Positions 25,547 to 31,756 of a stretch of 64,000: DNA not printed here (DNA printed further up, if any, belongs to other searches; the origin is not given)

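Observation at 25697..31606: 1969-aa cysteine-rich T9SS type-B surface giant downstream of the sigma/anti-sigma-like pair, with no adjacent PorP/SprF partner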

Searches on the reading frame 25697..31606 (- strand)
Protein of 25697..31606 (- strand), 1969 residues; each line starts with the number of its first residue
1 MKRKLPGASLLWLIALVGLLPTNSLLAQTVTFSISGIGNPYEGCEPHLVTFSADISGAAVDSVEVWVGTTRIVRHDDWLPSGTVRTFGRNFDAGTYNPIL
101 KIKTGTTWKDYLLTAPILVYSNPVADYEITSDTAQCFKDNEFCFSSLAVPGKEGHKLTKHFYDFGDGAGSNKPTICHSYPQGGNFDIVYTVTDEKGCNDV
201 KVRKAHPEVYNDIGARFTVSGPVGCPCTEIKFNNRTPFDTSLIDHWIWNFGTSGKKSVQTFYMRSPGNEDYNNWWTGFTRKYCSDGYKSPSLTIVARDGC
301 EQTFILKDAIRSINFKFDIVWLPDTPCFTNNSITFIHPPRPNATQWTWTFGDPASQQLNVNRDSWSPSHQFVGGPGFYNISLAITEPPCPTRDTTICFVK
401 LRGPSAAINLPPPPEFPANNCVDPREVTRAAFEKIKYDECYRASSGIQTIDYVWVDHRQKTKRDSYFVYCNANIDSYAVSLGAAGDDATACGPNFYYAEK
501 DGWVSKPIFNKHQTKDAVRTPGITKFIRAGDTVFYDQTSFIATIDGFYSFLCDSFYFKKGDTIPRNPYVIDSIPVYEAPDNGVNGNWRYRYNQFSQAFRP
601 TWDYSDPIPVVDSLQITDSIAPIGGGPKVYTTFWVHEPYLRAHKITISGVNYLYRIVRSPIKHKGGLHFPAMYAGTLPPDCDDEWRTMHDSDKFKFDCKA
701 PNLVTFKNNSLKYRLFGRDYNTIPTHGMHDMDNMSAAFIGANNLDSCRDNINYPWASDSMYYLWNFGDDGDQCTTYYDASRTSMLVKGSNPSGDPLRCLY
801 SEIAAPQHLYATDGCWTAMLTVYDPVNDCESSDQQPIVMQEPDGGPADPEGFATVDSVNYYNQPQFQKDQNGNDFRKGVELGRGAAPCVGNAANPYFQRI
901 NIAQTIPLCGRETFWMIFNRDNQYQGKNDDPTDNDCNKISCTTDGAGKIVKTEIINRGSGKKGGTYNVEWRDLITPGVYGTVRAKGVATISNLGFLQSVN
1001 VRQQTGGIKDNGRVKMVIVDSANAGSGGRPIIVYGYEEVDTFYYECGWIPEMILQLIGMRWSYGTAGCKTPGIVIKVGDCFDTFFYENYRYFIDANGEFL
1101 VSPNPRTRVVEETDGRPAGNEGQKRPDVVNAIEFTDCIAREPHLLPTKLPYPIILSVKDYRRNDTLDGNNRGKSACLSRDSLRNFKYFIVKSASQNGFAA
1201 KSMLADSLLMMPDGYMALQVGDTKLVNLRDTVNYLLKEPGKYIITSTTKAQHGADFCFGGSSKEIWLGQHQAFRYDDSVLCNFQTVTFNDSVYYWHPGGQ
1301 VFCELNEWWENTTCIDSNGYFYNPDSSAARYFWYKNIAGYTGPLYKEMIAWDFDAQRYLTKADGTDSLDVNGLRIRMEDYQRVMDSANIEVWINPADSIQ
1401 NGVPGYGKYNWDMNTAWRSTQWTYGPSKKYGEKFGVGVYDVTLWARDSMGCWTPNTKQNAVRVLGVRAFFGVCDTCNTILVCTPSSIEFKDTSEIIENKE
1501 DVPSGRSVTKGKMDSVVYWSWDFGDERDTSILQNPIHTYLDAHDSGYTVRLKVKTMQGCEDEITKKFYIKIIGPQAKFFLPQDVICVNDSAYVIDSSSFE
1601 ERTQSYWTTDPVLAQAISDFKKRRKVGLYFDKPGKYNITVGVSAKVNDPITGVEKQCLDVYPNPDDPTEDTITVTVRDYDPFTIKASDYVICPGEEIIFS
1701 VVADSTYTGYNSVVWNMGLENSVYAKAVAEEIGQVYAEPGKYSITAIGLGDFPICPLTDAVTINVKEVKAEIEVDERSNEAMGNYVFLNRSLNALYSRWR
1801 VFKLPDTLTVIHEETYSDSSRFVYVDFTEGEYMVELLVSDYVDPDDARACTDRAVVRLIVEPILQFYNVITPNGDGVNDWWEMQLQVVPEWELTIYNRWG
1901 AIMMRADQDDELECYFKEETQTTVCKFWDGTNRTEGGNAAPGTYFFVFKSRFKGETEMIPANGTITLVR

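Call 6: search_protein_families(library=pfam, proteins=[window:25697-31606:-], max_evalue=0.01)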
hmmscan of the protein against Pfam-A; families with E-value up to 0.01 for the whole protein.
window:25697-31606:- (1969 aa): 3 families
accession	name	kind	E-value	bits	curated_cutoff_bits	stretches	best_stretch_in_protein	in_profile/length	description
PF18911.6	PKD_4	-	6.9e-28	97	27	2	156-199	33-76/85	PKD domain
PF13585.12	CHU_C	-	4.6e-14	52.7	27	1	1865-1956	2-77/86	CHU_C Type IX secretion signal domain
PF00801.26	PKD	-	4.8e-13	49.4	23.5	1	1514-1558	27-70/80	PKD domain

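Call 7: search_protein_families(library=ncbifam, proteins=[window:25697-31606:-], max_evalue=0.01)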
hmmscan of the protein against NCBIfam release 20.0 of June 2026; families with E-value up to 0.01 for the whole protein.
window:25697-31606:- (1969 aa): 1 family
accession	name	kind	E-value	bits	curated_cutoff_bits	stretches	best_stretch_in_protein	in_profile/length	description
TIGR04131.1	Bac_Flav_CTERM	domain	2.1e-07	31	35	1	1865-1910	2-48/85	T9SS type B sorting domain-containing protein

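Call 11: find_encoding_contigs(protein=window:25697-31606:-, flank=10000, max_places=6)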
Protein window:25697-31606:- (1969 aa): 1 contig read that carries it; 1 place shown.
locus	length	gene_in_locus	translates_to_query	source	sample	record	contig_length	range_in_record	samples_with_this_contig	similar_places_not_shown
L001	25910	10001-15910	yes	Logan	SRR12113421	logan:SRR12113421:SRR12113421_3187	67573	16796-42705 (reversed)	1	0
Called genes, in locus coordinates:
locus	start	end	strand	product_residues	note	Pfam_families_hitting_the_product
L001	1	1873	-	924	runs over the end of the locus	PF20434:BD-FAE (faint), PF00326:Peptidase_S9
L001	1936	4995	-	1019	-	PF21760:SecD_1st, PF22599:SecDF_P1_head, PF00873:ACR_tran (faint), PF02355:SecD_SecF_C, PF03176:MMPL (weak), PF07549:Sec_GG, PF02355:SecD_SecF_C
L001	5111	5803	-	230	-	PF02254:TrkA_N, PF02737:3HCDH_N (weak), PF03446:NAD_binding_2 (weak), PF03807:F420_oxidored (weak), PF02080:TrkA_C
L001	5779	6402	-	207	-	PF00485:PRK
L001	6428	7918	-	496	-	PF00289:Biotin_carb_N, PF02786:CPSase_L_D2, PF02222:ATP-grasp, PF07478:Dala_Dala_lig_C, PF02785:Biotin_carb_C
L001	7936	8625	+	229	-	PF04542:Sigma70_r2, PF08281:Sigma70_r4_2, PF04545:Sigma70_r4 (weak)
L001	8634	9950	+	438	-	PF13585:CHU_C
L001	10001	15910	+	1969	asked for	PF18911:PKD_4 (weak), PF00801:PKD (faint), PF18911:PKD_4 (weak), PF13585:CHU_C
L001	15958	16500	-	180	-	PF03602:Cons_hypoth95, PF05175:MTS, PF05958:tRNA_U5-meth_tr (faint), PF09445:Methyltransf_15 (weak), PF13847:Methyltransf_31, PF08241:Methyltransf_11 (weak), PF13649:Methyltransf_25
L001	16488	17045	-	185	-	PF12864:DUF3822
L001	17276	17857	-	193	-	-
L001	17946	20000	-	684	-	-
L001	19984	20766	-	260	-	-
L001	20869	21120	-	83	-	PF03992:ABM (weak)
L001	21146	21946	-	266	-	PF01887:SAM_HAT_N, PF20257:SAM_HAT_C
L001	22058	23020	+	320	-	PF02562:PhoH, PF13245:AAA_19 (weak), PF13604:AAA_30 (weak)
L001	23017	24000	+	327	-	PF01259:SAICAR_synt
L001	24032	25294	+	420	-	PF08450:SGL (faint), PF01436:NHL (faint), PF18962:Por_Secre_tail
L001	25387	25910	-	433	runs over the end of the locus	-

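Call 12: find_homologous_proteins(query=window:25697-31606:-)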
Query window:25697-31606:- (1969 aa): 67 proteins with E <= 0.001 among 8000 candidates.
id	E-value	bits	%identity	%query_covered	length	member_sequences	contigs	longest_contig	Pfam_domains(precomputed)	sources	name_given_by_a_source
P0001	0.0e+0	2823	60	100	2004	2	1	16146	PF00801.27,PF13585.13,PF18911.7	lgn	-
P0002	0.0e+0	2509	54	100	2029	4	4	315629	PF00801.27,PF13585.13,PF18911.7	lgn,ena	-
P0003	0.0e+0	2501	55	100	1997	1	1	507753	PF00801.27,PF13585.13,PF18911.7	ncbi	ncbi:MAG: gliding motility-associated C-terminal domain-containing protein [Bacteroidia bacterium]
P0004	0.0e+0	2388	51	74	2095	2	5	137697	PF00801.27,PF13585.13,PF18911.7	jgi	jgi:gliding motility-associated-like protein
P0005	0.0e+0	2351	49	65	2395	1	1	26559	PF00801.27,PF13585.13,PF18911.7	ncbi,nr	ncbi:hypothetical protein GC194_01795 [bacterium]|nr:hypothetical protein [bacterium]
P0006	0.0e+0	2203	49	75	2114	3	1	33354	PF00801.27,PF13585.13,PF18911.7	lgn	-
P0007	0.0e+0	2197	55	88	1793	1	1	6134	PF00801.27,PF18911.7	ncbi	ncbi:MAG: hypothetical protein ACPGLV_07580, partial [Bacteroidia bacterium]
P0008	0.0e+0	2184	50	100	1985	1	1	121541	PF00801.27,PF13585.13,PF18911.7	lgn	-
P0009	0.0e+0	2158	50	100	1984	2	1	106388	PF00801.27,PF13585.13,PF18911.7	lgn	-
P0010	0.0e+0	2154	48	100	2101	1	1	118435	PF00801.27,PF13585.13,PF18911.7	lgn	-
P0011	0.0e+0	2068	51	71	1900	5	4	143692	PF00801.27,PF13585.13,PF18911.7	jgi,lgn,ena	-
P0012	0.0e+0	2066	48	99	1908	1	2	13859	PF00801.27,PF13585.13,PF18911.7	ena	-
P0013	0.0e+0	1968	47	71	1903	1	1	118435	PF00801.27,PF13585.13,PF18911.7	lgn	-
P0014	0.0e+0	1509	40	99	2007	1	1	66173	PF00801.27,PF13585.13,PF18911.7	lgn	-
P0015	6.6e-142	493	25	16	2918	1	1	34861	PF15418.13,PF14347.12,PF16820.12,PF00801.27,PF18981.7,PF16403.12,PF08329.17,PF24107.2,PF18911.7,PF22352.3,PF13585.13,PF05345.19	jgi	-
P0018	4.3e-85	304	28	13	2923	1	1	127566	PF00801.27,PF13585.13,PF08329.17,PF18911.7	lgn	-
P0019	2.9e-79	285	25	14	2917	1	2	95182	PF00801.27,PF13585.13,PF08329.17,PF18911.7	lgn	-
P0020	1.2e-78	283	29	15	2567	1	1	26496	PF22352.3,PF00801.27,PF13585.13,PF08329.17,PF18911.7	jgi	jgi:PKD repeat protein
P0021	6.2e-77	277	25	17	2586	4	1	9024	PF00801.27,PF13585.13,PF08329.17,PF18911.7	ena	-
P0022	7.6e-73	264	26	14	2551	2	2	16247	PF22352.3,PF00801.27,PF13573.13,PF08329.17,PF18911.7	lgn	-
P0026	4.0e-62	228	29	12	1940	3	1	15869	PF22352.3,PF16820.12,PF00801.27,PF18981.7,PF13585.13,PF08329.17,PF18911.7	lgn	-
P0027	8.7e-61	224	24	27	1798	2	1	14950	PF00801.27,PF13585.13,PF18911.7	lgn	-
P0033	2.7e-54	202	25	17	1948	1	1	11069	PF15418.13,PF22352.3,PF00801.27,PF13585.13,PF08329.17,PF18911.7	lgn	-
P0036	8.1e-51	191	26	15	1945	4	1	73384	PF15418.13,PF22352.3,PF00801.27,PF13585.13,PF08329.17,PF18911.7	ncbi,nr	ncbi:MAG: PKD domain-containing protein [Bacteroidales bacterium]|nr:PKD domain-containing protein [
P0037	8.8e-51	191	27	13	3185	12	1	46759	PF00801.27,PF13585.13,PF08329.17,PF18911.7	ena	-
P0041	3.7e-48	182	24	18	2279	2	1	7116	PF00801.27,PF13585.13,PF08329.17,PF18911.7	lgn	-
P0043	1.9e-45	173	26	15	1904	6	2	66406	PF00801.27,PF13585.13,PF08329.17,PF18911.7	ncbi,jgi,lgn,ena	jgi:gliding motility-associated-like protein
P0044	2.4e-43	166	25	16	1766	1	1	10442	PF00801.27,PF13585.13,PF08329.17,PF18911.7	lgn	-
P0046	4.1e-42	162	28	17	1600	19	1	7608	PF00801.27,PF13585.13,PF08329.17,PF18911.7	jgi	jgi:gliding motility-associated-like protein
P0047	9.8e-41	157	26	18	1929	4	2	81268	PF22352.3,PF00801.27,PF13585.13,PF08329.17,PF18911.7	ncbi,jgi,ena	-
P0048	5.1e-40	155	26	9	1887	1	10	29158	PF00801.27,PF13585.13,PF08329.17,PF18911.7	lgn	-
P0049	6.8e-40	154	26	15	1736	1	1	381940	PF22352.3,PF00801.27,PF13585.13,PF17517.8,PF18911.7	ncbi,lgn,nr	ncbi:MAG: hypothetical protein JWP81_2338 [Ferruginibacter sp.]|nr:hypothetical protein [Ferruginiba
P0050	8.4e-40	154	28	29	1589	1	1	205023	PF00801.27,PF13585.13,PF18911.7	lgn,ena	-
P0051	2.4e-39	153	30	9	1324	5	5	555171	PF22352.3,PF00801.27,PF13585.13,PF08329.17,PF18911.7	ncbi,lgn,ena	ncbi:MAG: PKD domain-containing protein [Bacteroidia bacterium]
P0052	4.0e-39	152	26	19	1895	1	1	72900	PF22352.3,PF00801.27,PF13585.13,PF08329.17,PF19081.7,PF18911.7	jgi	jgi:gliding motility-associated-like protein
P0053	5.5e-36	141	24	19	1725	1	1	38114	PF00801.27,PF13585.13,PF17517.8,PF18911.7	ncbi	-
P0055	3.8e-29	119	27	16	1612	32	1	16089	PF00801.27,PF13585.13,PF08329.17,PF18911.7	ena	-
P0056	3.4e-26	109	27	11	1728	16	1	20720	PF00801.27,PF13585.13,PF17517.8,PF18911.7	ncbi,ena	-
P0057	9.1e-26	108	23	15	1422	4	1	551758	PF22352.3,PF00801.27,PF13585.13,PF17517.8,PF18911.7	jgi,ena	-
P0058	1.7e-24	103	33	8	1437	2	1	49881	PF22352.3,PF00801.27,PF13585.13,PF08329.17,PF18911.7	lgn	-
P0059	1.1e-22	97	23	14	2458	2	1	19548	PF00801.27,PF13585.13,PF17517.8,PF08329.17,PF18911.7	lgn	-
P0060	4.0e-20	89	26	18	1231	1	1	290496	PF00801.27,PF18981.7,PF13585.13,PF08329.17,PF19081.7,PF18911.7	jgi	jgi:gliding motility-associated-like protein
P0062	6.6e-16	75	26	11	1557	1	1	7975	PF00801.27,PF13585.13,PF08329.17,PF18911.7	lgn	-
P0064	6.9e-9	52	23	14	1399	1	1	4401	PF00801.27,PF13585.13,PF08329.17,PF18911.7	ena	-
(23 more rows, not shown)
